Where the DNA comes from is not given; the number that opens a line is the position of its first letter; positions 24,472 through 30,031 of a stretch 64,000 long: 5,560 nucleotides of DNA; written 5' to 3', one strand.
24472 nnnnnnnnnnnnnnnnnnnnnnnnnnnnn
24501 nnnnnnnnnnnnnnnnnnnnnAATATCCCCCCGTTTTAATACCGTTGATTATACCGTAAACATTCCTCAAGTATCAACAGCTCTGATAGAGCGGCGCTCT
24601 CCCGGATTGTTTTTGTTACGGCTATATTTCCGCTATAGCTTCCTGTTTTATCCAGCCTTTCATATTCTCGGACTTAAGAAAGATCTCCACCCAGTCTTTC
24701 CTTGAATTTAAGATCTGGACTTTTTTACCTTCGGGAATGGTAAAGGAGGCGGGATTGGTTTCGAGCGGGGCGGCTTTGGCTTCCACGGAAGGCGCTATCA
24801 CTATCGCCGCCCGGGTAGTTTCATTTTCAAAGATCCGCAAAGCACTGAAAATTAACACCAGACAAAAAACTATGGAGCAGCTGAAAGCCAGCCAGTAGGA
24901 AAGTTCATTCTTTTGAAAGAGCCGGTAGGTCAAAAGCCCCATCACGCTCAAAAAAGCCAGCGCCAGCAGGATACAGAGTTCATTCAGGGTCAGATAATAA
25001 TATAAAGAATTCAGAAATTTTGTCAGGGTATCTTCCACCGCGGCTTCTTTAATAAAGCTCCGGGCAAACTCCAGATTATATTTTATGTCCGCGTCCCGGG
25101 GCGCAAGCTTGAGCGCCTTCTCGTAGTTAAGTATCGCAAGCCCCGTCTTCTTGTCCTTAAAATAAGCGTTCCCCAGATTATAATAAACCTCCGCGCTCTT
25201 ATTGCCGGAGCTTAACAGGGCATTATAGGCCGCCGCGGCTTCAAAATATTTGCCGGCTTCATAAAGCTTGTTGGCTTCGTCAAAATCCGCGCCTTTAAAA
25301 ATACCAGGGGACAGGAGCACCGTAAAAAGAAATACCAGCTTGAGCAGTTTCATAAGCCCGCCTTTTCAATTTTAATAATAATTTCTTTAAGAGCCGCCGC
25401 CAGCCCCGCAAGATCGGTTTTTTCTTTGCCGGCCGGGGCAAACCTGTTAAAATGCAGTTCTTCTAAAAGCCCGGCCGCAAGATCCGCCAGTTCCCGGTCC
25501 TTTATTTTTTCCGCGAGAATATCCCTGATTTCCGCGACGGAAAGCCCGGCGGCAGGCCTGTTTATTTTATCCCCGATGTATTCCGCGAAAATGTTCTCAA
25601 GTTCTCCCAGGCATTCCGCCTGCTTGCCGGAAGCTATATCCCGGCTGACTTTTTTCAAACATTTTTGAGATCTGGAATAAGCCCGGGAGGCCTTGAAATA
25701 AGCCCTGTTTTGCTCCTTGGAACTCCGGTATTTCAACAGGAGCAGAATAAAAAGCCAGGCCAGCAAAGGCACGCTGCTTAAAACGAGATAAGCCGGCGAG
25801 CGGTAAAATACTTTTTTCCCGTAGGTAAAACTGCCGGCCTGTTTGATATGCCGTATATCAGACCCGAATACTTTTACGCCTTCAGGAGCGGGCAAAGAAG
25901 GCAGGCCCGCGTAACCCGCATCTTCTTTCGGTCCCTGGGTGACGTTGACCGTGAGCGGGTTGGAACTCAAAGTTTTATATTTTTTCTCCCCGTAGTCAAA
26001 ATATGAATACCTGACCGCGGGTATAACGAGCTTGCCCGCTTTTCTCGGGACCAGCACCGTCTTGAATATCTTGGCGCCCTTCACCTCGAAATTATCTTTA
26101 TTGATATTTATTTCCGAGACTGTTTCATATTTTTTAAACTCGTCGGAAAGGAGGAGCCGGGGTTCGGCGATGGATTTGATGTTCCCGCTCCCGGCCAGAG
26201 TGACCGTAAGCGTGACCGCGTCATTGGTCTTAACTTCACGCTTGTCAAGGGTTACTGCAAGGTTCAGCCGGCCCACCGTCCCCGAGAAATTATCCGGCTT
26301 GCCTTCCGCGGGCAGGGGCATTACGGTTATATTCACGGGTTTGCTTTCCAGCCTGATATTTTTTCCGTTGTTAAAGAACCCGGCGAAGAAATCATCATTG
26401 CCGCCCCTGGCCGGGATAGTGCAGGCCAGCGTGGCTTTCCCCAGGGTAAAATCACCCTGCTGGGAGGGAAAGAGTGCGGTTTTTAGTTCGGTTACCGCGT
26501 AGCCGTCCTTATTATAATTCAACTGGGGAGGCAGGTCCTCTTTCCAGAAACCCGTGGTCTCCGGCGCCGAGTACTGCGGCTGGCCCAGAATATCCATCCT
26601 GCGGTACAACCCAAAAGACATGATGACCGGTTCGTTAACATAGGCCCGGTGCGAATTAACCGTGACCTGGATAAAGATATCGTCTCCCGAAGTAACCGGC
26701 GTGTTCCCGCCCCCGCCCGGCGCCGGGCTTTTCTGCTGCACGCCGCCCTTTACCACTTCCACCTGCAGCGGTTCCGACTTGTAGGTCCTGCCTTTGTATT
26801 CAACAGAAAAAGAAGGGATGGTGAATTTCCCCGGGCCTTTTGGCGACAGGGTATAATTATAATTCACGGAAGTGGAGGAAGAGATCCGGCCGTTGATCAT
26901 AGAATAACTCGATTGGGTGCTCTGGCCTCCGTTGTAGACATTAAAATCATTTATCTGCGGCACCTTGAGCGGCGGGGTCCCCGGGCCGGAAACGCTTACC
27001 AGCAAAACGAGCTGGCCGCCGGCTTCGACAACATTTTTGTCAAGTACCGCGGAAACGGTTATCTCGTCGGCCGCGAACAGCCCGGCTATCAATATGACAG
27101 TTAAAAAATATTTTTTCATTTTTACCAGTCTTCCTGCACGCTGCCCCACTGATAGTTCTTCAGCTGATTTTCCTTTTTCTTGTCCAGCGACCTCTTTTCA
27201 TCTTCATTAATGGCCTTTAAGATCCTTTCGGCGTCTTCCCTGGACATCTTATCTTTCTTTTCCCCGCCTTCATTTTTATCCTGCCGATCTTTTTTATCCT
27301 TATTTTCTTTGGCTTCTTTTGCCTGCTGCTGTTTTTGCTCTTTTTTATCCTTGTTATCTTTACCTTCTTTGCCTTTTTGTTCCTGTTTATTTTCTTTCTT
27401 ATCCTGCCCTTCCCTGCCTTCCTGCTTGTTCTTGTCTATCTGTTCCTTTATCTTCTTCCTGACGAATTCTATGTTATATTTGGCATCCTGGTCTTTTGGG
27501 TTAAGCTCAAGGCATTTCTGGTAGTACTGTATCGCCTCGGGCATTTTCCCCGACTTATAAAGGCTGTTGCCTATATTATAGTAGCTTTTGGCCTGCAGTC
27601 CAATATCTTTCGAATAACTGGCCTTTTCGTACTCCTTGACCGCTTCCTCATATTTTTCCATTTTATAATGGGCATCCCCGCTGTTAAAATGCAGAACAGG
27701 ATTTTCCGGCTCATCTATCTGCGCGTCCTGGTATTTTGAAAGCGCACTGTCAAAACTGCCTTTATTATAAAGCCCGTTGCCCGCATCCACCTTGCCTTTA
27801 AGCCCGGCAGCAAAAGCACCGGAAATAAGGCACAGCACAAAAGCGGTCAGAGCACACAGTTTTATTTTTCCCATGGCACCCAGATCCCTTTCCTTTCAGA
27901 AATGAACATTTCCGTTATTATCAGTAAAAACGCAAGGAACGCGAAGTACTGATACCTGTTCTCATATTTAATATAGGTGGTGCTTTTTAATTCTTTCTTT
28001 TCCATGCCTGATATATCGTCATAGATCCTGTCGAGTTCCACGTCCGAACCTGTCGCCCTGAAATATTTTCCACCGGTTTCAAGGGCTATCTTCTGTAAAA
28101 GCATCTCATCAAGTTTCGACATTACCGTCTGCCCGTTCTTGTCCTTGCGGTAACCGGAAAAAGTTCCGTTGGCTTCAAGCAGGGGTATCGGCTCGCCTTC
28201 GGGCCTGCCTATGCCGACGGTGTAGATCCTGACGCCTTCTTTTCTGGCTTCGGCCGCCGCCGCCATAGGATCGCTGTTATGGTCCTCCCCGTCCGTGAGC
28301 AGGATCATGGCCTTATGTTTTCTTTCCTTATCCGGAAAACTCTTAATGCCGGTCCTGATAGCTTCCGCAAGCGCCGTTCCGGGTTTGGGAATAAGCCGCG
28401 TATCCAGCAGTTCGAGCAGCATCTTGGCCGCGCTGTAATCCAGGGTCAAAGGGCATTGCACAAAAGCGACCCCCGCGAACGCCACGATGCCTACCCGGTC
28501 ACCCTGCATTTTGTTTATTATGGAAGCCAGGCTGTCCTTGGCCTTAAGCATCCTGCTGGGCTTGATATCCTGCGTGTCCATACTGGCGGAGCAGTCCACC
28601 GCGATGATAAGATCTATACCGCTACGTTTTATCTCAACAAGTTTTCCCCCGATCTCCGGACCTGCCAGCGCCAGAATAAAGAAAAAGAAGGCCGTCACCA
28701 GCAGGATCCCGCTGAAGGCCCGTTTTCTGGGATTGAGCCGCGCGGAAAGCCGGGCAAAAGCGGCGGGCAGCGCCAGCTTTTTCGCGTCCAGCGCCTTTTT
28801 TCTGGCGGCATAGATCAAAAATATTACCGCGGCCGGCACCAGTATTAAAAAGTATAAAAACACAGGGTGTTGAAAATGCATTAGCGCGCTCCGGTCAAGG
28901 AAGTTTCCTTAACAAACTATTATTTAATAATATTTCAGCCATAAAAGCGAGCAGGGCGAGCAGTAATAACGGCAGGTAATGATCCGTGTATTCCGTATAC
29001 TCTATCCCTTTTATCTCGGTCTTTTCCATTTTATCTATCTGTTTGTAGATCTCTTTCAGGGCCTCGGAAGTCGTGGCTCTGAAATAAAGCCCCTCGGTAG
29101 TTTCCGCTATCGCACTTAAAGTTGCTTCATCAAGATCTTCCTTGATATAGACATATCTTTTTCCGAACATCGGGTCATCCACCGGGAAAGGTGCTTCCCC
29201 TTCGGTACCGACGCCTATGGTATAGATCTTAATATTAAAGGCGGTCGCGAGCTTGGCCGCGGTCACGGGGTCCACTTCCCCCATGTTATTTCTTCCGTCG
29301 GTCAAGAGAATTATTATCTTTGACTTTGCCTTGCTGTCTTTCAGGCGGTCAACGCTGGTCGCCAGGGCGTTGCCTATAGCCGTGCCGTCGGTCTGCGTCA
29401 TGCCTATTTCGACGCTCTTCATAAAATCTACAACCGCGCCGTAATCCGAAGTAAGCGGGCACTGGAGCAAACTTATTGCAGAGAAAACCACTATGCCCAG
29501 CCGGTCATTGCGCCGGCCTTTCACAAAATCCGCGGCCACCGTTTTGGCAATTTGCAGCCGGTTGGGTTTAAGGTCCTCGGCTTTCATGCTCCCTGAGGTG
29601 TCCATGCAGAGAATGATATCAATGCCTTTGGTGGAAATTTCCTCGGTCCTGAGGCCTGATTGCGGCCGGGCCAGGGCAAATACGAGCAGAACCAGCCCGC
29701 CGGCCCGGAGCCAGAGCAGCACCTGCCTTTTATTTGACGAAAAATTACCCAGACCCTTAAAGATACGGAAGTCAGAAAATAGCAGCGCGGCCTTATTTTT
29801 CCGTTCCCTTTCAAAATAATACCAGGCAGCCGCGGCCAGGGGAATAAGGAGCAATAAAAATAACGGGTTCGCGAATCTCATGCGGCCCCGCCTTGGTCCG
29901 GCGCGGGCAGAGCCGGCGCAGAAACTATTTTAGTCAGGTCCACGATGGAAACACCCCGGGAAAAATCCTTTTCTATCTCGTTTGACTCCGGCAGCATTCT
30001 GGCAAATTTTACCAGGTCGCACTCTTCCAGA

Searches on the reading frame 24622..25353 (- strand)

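Call 85: search_protein_families(library=pfam, proteins=[window:24622-25353:-], max_evalue=0.0001)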
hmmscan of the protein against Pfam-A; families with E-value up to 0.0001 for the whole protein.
window:24622-25353:- (243 aa): 6 families
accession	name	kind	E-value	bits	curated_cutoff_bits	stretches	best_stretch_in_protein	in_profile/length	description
PF13414.12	TPR_11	-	1.3e-10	41.2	26.8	1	28-66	2-40/42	TPR repeat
PF07719.23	TPR_2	-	5.4e-09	35.9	27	1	54-87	1-34/34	Tetratricopeptide repeat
PF00515.34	TPR_1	-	1.3e-08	34.8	27.8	1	54-87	1-34/34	Tetratricopeptide repeat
PF13432.12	TPR_16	-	3e-07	31.2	32.7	1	24-88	1-65/65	Tetratricopeptide repeat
PF13181.12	TPR_8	-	3.5e-06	27.2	25.7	1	54-86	1-33/34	Tetratricopeptide repeat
PF13424.12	TPR_12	-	3e-05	24.5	30.1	1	29-85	18-76/77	Tetratricopeptide repeat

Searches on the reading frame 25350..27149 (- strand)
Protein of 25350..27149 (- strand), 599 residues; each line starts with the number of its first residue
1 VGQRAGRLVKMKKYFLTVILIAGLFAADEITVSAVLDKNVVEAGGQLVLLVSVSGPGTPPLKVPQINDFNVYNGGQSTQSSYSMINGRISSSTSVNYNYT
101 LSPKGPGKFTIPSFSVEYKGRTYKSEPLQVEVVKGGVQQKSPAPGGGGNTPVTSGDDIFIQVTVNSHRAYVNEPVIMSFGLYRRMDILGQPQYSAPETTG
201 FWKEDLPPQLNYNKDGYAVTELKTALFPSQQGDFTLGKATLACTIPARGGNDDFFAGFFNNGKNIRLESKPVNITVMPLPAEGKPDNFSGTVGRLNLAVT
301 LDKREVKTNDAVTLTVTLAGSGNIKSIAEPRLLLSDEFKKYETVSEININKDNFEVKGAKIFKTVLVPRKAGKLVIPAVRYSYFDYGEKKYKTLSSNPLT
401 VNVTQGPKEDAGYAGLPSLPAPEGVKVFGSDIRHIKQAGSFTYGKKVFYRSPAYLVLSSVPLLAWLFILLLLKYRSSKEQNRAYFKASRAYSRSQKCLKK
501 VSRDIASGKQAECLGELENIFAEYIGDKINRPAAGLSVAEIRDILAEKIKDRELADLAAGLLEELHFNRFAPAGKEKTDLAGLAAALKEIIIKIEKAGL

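Call 85: search_protein_families(library=pfam, proteins=[window:25350-27149:-], max_evalue=0.0001)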
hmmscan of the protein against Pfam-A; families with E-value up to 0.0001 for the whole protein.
window:25350-27149:- (599 aa): 1 family
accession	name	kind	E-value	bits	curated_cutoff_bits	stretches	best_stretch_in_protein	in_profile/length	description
PF13584.12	BatD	-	9.5e-46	154.8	24.1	2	34-132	1-92/92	BatD DUF11 like domain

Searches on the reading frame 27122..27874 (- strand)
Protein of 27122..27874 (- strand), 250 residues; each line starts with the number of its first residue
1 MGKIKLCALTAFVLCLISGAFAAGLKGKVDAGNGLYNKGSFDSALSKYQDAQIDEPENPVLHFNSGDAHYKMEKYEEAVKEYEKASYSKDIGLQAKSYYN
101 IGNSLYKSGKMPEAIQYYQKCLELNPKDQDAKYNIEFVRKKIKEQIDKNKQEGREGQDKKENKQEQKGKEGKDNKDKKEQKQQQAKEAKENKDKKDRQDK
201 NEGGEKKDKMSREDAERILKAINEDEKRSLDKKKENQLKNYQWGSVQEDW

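Call 85: search_protein_families(library=pfam, proteins=[window:27122-27874:-], max_evalue=0.0001)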
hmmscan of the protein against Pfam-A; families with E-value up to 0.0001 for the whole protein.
window:27122-27874:- (250 aa): 13 families
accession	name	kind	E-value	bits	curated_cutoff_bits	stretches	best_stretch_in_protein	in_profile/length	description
PF07719.23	TPR_2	-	2.2e-19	68.3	27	1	95-128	1-34/34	Tetratricopeptide repeat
PF00515.34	TPR_1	-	5.2e-18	64.5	27.8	1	95-128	1-34/34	Tetratricopeptide repeat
PF13414.12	TPR_11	-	7.1e-13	48.5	26.8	1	102-135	1-34/42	TPR repeat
PF13432.12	TPR_16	-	1.1e-10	42.2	32.7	1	30-85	2-56/65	Tetratricopeptide repeat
PF13181.12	TPR_8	-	1.1e-10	41.2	25.7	1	95-128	1-34/34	Tetratricopeptide repeat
PF14559.12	TPR_19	-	2.3e-10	41.1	25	0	39-86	5-52/68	Tetratricopeptide repeat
PF13176.12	TPR_7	-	2.6e-09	36.9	27.9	1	97-131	1-35/36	Tetratricopeptide repeat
PF13424.12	TPR_12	-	4.4e-09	36.8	30.1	0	95-124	3-32/77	Tetratricopeptide repeat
PF13374.12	TPR_10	-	6.2e-07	29.7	27.5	0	95-124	2-31/42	Tetratricopeptide repeat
PF13428.12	TPR_14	-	1.6e-06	28.7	23.5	0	98-132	4-38/44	Tetratricopeptide repeat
PF13431.12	TPR_17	-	9.1e-06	26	24.4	0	117-131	1-15/34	Tetratricopeptide repeat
PF13174.12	TPR_6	-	1.5e-05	25.7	26.3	0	97-127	2-32/33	Tetratricopeptide repeat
PF12895.13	ANAPC3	-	1.6e-05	25.5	27.2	0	35-84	33-81/82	Anaphase-promoting complex, cyclosome, subunit 3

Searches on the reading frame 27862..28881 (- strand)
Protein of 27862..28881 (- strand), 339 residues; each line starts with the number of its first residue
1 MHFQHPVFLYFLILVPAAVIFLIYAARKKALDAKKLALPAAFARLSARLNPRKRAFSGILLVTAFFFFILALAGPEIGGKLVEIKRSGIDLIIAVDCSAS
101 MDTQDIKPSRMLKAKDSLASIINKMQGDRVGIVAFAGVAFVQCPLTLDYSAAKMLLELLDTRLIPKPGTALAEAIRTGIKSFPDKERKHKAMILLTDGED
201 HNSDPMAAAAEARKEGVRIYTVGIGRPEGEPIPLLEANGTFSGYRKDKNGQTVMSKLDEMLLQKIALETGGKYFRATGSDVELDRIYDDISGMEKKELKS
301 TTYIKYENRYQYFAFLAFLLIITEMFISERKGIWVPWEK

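Call 85: search_protein_families(library=pfam, proteins=[window:27862-28881:-], max_evalue=0.0001)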
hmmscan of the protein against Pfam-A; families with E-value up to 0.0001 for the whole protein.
window:27862-28881:- (339 aa): 2 families
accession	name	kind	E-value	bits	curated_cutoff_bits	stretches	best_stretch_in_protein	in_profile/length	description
PF00092.34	VWA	-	7.4e-21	75.6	23.8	1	90-228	1-143/174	von Willebrand factor type A domain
PF13519.12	VWA_2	-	6.6e-17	62.5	27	1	91-199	1-107/107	von Willebrand factor type A domain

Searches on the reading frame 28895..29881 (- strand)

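Call 85: search_protein_families(library=pfam, proteins=[window:28895-29881:-], max_evalue=0.0001)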
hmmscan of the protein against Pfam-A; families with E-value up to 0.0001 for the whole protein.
window:28895-29881:- (328 aa): 4 families
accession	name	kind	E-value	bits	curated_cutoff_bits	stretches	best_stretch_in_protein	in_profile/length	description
PF00092.34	VWA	-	3.3e-24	86.5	23.8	1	88-281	1-174/174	von Willebrand factor type A domain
PF13519.12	VWA_2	-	7.3e-22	78.5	27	1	89-196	1-106/107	von Willebrand factor type A domain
PF07584.16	BatA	-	5.5e-10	40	25.9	1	1-73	1-77/77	Aerotolerance regulator N-terminal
PF06707.17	DUF1194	-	9.2e-06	25.5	27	0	162-228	90-158/206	Protein of unknown function (DUF1194)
